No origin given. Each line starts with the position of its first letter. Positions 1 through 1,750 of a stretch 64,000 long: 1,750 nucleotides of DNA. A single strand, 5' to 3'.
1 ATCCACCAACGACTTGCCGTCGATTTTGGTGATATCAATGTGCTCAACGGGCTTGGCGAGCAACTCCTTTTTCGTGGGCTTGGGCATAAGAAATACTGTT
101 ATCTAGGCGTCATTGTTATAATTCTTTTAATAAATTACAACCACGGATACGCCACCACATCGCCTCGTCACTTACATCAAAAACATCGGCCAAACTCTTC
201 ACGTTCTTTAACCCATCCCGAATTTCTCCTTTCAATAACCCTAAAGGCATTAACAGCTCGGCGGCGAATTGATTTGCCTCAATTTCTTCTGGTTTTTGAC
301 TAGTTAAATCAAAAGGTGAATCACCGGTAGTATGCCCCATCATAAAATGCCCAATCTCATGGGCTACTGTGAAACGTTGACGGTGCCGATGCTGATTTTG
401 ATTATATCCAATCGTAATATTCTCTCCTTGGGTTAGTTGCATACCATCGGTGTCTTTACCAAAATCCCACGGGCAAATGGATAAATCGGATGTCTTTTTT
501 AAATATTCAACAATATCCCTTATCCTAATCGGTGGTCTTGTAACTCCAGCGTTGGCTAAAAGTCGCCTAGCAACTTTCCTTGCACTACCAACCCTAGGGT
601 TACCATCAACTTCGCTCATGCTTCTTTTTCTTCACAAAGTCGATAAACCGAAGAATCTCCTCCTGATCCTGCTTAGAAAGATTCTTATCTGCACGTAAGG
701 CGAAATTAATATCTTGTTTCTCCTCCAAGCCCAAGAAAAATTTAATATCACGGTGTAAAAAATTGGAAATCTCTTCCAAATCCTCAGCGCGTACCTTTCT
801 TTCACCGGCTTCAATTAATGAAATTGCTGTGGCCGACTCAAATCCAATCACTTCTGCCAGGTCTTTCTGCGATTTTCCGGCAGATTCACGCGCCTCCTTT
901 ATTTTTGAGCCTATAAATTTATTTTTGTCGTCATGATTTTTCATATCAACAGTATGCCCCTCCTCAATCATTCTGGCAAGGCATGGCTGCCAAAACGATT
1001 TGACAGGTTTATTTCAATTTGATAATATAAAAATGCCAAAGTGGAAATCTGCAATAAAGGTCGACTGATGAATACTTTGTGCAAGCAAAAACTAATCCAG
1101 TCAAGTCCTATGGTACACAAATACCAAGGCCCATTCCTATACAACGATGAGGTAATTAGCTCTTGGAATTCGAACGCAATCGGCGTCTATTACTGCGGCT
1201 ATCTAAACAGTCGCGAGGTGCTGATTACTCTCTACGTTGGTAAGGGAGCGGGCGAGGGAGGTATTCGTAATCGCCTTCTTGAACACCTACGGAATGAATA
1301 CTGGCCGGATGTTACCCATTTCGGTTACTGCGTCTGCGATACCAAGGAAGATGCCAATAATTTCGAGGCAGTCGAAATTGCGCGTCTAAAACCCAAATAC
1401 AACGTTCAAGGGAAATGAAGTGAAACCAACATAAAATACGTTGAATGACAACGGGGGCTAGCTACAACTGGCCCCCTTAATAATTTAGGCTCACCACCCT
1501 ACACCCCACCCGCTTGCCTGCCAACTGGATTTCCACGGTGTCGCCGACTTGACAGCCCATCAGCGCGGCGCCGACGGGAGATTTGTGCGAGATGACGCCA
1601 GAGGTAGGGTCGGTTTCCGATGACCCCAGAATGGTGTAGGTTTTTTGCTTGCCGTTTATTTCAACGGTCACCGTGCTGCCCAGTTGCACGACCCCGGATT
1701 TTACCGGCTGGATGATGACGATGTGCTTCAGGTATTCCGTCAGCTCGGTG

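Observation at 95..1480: Low-GC (about 40%) horizontally acquired island: XRE/ImmA pair plus stand-alone GIY-YIG nuclease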

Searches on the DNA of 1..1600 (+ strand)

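Call 56: search_rna_families(source=window, start=1, end=1600, threshold=evalue, max_evalue=1)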
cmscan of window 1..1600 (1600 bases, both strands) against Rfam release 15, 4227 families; matches with E-value up to 1: 0.
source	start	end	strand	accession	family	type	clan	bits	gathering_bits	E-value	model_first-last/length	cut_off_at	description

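Call 93: search_dna_similar(query=window:88-1490:+, collection=phages, mode=distant, max_rows=10)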
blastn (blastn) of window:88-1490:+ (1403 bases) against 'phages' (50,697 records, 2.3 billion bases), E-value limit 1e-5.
No match.

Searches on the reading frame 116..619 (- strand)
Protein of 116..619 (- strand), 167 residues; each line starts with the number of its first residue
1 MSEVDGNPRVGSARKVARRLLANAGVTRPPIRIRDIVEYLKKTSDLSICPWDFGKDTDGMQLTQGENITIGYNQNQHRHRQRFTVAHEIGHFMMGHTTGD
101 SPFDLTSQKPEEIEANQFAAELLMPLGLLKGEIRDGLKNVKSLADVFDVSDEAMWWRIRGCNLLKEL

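Call 4: search_protein_families(library=pfam, proteins=[window:116-619:-], max_evalue=0.1)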
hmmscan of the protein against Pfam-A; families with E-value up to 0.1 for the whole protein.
window:116-619:- (167 aa): 1 family
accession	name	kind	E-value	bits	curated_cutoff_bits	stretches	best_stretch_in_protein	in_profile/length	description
PF06114.19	Peptidase_M78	-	4.6e-19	68.9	22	1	55-154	16-118/123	IrrE N-terminal-like domain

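Call 5: search_protein_families(library=ncbifam, proteins=[window:116-619:-], max_evalue=0.1)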
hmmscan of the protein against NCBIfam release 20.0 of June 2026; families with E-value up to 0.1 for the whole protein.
window:116-619:- (167 aa): 2 families
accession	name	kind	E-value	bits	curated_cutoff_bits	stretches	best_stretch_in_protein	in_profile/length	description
NF052239.1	antitox_spr1629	equivalog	2.2e-08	33.6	335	1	73-132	200-259/377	spr1629 family repressor/antitoxin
NF038115.1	SVAGG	subfamily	0.02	13.9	150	1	62-153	153-236/407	SVAGG family GlyGly-CTERM protein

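Call 7: find_encoding_contigs(protein=window:116-619:-, flank=10000, max_places=10)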
Protein window:116-619:- (167 aa): 2 contigs read that carry it; 2 places shown.
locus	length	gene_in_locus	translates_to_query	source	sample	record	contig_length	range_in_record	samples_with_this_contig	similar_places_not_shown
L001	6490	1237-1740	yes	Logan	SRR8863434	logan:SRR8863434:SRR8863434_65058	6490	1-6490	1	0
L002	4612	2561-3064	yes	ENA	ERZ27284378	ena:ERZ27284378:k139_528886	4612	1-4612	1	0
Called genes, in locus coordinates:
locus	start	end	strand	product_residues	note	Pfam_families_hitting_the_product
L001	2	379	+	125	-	?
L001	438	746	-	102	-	-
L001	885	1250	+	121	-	PF13560:HTH_31, PF01381:HTH_3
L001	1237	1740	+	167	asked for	PF06114:Peptidase_M78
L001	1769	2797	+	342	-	PF01916:DS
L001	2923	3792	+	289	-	PF00795:CN_hydrolase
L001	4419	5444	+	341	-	PF04371:PAD_porph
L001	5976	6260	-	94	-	-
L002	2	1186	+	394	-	?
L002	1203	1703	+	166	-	PF03449:GreA_GreB_N, PF01272:GreA_GreB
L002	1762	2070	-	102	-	-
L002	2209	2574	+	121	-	PF13560:HTH_31, PF01381:HTH_3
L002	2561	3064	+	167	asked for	PF06114:Peptidase_M78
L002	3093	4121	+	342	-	PF01916:DS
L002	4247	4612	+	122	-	?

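Call 25: find_related_loci(query=L001:1769-2797:+, collection=genome_contigs, flank=6000)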
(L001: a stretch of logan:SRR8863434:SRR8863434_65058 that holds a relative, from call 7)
Query L001:1769-2797:+ (342 aa) in genome_contigs; peptide patterns used: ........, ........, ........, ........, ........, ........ (x = any residue, [..] = any of these).
174 stretches matched a pattern; 131 encode a relative of the query (tblastn E <= 1e-3); the best 80 are kept; 80 distinct loci.
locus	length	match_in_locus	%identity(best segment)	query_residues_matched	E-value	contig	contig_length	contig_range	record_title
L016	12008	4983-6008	93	1-342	0e+0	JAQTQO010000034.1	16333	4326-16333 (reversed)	MAG: Patescibacteria group bacterium isolate STB_141 NODE_8355_length_16333_cov_4.438109_Sandtown_B, whole genome shotgu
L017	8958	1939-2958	91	1-340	0e+0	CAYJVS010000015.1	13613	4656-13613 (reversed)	MAG TPA_asm: uncultured Gammaproteobacteria bacterium isolate ERP125453_co1_232 genome assembly, contig: NODE_4865_lengt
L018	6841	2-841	97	61-340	0e+0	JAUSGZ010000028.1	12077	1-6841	MAG: bacterium isolate E14_metabat.bin.16 E14_k141_758220, whole genome shotgun sequence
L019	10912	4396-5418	76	1-341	0e+0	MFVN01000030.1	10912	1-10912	MAG: Candidatus Nomurabacteria bacterium RIFCSPLOWO2_02_FULL_42_17 rifcsplowo2_02_scaffold_37040, whole genome shotgun s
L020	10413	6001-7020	78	1-340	0e+0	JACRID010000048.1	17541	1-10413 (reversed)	MAG: Candidatus Peregrinibacteria bacterium isolate NC_groundwater_1794_Pr3_B-0.1um_45_30 SR-2_scaffold_141_1780406, who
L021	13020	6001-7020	77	1-340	0e+0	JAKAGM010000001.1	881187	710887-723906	MAG: bacterium isolate WY2.bin33 NODE_1_length_881187_cov_3.460649, whole genome shotgun sequence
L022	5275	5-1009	74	6-340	0e+0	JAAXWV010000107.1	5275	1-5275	MAG: Candidatus Roizmanbacteria bacterium isolate W9_Combined_metabat2_043 W9_Combined_metabat2_043_NODE_10930, whole ge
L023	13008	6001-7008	74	6-341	2e-177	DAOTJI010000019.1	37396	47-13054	MAG TPA_asm: Smithellaceae bacterium isolate AMR_MDS_3003 NODE_1332_length_37396_cov_8.655874, whole genome shotgun sequ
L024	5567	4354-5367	74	5-342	7e-180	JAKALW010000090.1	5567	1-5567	MAG: Candidatus Micrarchaeota archaeon isolate WY5.bin13 NODE_29143_length_5567_cov_1.207169, whole genome shotgun seque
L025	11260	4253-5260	75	6-341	5e-177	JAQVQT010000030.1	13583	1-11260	MAG: Smithellaceae bacterium isolate STF1_233 NODE_12997_length_13583_cov_19.801873_Sandtown_F1, whole genome shotgun se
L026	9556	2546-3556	74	6-342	2e-173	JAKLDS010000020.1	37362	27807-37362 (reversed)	MAG: Deltaproteobacteria bacterium isolate RA.bin115 RA.bin115_20, whole genome shotgun sequence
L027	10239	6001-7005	74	6-340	1e-173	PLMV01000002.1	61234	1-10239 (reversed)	MAG: Syntrophaceae bacterium isolate fen_1165 73.20120800_E2X.4_contig_1545, whole genome shotgun sequence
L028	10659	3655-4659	75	6-340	2e-172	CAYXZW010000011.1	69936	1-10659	MAG TPA_asm: uncultured Smithella sp. isolate SRP302447_co2_126 genome assembly, contig: NODE_1207_length_69936_cov_13.4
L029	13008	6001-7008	74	6-341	5e-171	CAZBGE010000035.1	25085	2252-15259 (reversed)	MAG TPA_asm: uncultured Smithella sp. isolate binchicken_co154_62 genome assembly, contig: NODE_2969_length_25085_cov_36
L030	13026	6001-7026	70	1-342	7e-170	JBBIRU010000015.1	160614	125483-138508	MAG: Bacteroidota bacterium isolate QH2S170213_bin_357 NODE_63_length_160614_cov_2.4538, whole genome shotgun sequence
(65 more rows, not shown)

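Call 35: search_protein_families(library=padloc, proteins=[window:116-616:-, L016:4209-4760:-, L017:457-1926:+], max_evalue=0.01)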
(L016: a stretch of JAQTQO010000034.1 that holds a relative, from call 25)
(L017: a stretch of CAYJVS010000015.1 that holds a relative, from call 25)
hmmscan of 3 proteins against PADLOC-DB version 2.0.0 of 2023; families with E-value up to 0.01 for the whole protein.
window:116-616:- (166 aa): 18 families
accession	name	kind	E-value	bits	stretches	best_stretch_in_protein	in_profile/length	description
PDLC04141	capP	-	2.7e-29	100.4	1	11-157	4-150/242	capP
PDLC03949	RmrA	-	8.2e-12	42.7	1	72-165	181-270/363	-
PDLC03953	RmrA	-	9.8e-12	42.8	1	63-143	191-266/373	-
PDLC03944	RmrA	-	6.6e-11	39.9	1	63-158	181-281/384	-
PDLC03954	RmrA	-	1.2e-10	38.9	1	74-164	202-294/380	-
PDLC03947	RmrA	-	8.5e-10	36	1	72-165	200-295/383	-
PDLC03951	RmrA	-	4e-09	33.9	1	76-165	201-290/400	-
PDLC03945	RmrA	-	9.7e-09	32.8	1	72-133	200-261/394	-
PDLC03952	RmrA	-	1.6e-08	31.8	1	77-163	217-305/395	-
PDLC03943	RmrA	-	5.1e-08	30.4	1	54-163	166-275/370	-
PDLC03946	RmrA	-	7.3e-08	29.5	1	64-163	174-270/357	-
PDLC03948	RmrA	-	8.3e-08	29.5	1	74-163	201-292/397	-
PDLC04776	PDC-M69B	-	4.1e-07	28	1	64-134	65-140/272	-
PDLC03950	RmrA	-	1.5e-06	25.5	1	71-163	187-281/369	-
PDLC03955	RmrA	-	1.7e-06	25.6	1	73-134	207-262/371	-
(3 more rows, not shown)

L016:4209-4760:- (183 aa): 0 families

L017:457-1926:+ (490 aa): 8 families
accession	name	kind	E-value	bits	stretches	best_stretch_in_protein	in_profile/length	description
PDLC04787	PDC-S01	-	1.1e-47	160.8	1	40-454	11-373/412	-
PDLC04790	PDC-S01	-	2e-41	140.1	1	56-484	26-415/422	-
PDLC04791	PDC-S01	-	5.5e-33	112.2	2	247-473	154-381/395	-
PDLC04789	PDC-S01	-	1.2e-28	98.2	1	56-456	16-355/375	-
PDLC04786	PDC-S01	-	1.3e-23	81.5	1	42-483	5-426/439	-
PDLC04788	PDC-S01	-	6.4e-22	76.1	1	40-460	2-401/448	-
PDLC04792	PDC-S01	-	6e-14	49.5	2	41-211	3-162/452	-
PDLC04140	mad8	-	0.0043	14.6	0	60-84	30-54/314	mads_8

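Call 60: search_solved_structures(query=window:116-616:-, max_evalue=0.01)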
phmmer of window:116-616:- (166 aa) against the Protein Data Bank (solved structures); distinct sequences matched with E-value up to 0.01: 0.

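Call 68: search_protein_families(library=pfam, proteins=[L016:4209-4760:-, L017:457-1926:+, L001:5976-6257:-], max_evalue=0.01)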
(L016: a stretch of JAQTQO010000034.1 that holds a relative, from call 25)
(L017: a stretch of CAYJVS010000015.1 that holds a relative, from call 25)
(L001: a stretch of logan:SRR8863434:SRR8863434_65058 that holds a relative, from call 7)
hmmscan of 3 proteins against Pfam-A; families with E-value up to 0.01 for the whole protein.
L016:4209-4760:- (183 aa): 0 families

L017:457-1926:+ (490 aa): 4 families
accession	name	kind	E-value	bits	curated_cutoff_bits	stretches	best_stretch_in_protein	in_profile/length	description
PF13173.12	AAA_14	-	2.1e-30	105.8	27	1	59-200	4-128/129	AAA domain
PF13635.12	DUF4143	-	6.6e-20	71.9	28.1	1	287-438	2-159/160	Domain of unknown function (DUF4143)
PF01637.24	ATPase_2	-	0.00088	19.6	33.2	1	50-86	13-49/225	ATPase domain predominantly from Archaea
PF13191.12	AAA_16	-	0.0028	18.6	32.6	0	41-146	8-144/167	AAA ATPase domain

L001:5976-6257:- (93 aa): 0 families

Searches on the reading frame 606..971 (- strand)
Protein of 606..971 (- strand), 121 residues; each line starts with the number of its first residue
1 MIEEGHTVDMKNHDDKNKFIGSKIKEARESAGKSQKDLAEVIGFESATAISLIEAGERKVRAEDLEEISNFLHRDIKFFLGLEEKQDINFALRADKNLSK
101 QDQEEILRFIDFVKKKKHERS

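Call 4: search_protein_families(library=pfam, proteins=[window:606-971:-], max_evalue=0.1)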
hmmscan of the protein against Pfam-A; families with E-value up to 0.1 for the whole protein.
window:606-971:- (121 aa): 4 families
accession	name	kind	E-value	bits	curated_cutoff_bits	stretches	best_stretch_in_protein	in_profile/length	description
PF01381.28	HTH_3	-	4.7e-12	46.2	23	1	24-77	1-53/55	Helix-turn-helix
PF13560.12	HTH_31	-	4.4e-08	33.7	27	1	21-73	3-55/64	Helix-turn-helix domain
PF12844.13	HTH_19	-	0.0002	21.6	30.2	1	21-72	1-51/64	Helix-turn-helix domain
PF11690.13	DUF3287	-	0.029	14.7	27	1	85-119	25-59/121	Protein of unknown function (DUF3287)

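Call 5: search_protein_families(library=ncbifam, proteins=[window:606-971:-], max_evalue=0.1)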
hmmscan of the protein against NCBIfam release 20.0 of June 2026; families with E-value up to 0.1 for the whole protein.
window:606-971:- (121 aa): 11 families
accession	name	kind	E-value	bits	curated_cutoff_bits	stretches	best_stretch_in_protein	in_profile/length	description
NF041951.1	phage_RstR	subfamily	1.3e-06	28.7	80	1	21-119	4-106/108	RstR family transcriptional repressor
NF047948.1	male_kill_WMK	equivalog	6.8e-06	25.7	300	1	13-114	156-243/300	WO male-killing family protein Wmk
NF007257.0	PRK09706.1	subfamily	7.1e-06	25.9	101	1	16-115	2-101/135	transcriptional repressor DicA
TIGR03070.1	couple_hipB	subfamily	2.3e-05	24.3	71.65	1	20-65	3-47/58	type II toxin-antitoxin system Y4mF family antitoxin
NF006015.0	PRK08154.1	subfamily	0.00013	21.2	204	1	13-116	21-125/314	anaerobic benzoate catabolism transcriptional regulator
NF052239.1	antitox_spr1629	equivalog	0.00085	18.5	335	1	19-114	2-102/377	spr1629 family repressor/antitoxin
TIGR00270.2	TIGR00270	equivalog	0.0013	18.5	110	1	22-58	78-113/159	multiprotein bridging factor aMBF1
NF038139.1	Reg_Aceta_RamB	equivalog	0.0019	16.9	700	1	19-86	2-68/465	acetate metabolism transcriptional regulator RamB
TIGR03830.1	CxxCG_CxxCG_HTH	subfamily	0.0023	17.7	61.8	1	13-57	59-102/127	type II TA system antitoxin MqsA family protein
NF007408.0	PRK09943.1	equivalog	0.0031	17.1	211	1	15-91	3-79/185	HTH-type transcriptional regulator PuuR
NF005985.0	PRK08088.1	equivalog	0.056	12.1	713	1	12-62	319-370/426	4-aminobutyrate--2-oxoglutarate transaminase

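Call 35: search_protein_families(library=padloc, proteins=[window:606-968:-], max_evalue=0.01)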
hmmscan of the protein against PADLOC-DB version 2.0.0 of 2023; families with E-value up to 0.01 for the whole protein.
window:606-968:- (120 aa): 18 families
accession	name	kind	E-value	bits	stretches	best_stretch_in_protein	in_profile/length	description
PDLC03952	RmrA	-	2.8e-10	37.6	1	10-83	14-86/395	-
PDLC04142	capH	-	2.9e-10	39.1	1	15-116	3-102/103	capH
PDLC03947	RmrA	-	2.2e-09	34.7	1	11-88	4-80/383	-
PDLC02926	HTH_VI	-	2.7e-09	35.2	1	19-111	2-90/92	-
PDLC03954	RmrA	-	8.5e-09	32.8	1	11-105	3-98/380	-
PDLC03944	RmrA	-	9.1e-08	29.5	1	15-107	3-96/384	-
PDLC03951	RmrA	-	6.8e-07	26.6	1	18-111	8-101/400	-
PDLC03948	RmrA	-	1.3e-06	25.6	1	16-102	6-94/397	-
PDLC03949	RmrA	-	1.4e-06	25.4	1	19-103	3-88/363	-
PDLC03665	Control_protein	-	4e-06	25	1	19-71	9-61/77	control protein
PDLC03956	RmrA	-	9e-06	23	1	16-103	6-93/399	-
PDLC03953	RmrA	-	1.5e-05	22.4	1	18-105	5-92/373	-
PDLC04775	PDC-M69A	-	4.4e-05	22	1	18-112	7-100/113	-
PDLC03945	RmrA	-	0.0003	18.1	1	18-112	2-101/394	-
PDLC03946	RmrA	-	0.00055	16.8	1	18-91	2-73/357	-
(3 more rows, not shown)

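Call 61: search_solved_structures(query=window:606-968:-, max_evalue=0.001)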
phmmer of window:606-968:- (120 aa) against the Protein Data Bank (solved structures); distinct sequences matched with E-value up to 0.001: 1.
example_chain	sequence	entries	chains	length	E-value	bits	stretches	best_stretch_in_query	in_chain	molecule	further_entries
8tac_A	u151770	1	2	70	0.00065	23.6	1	16-70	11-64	DBP48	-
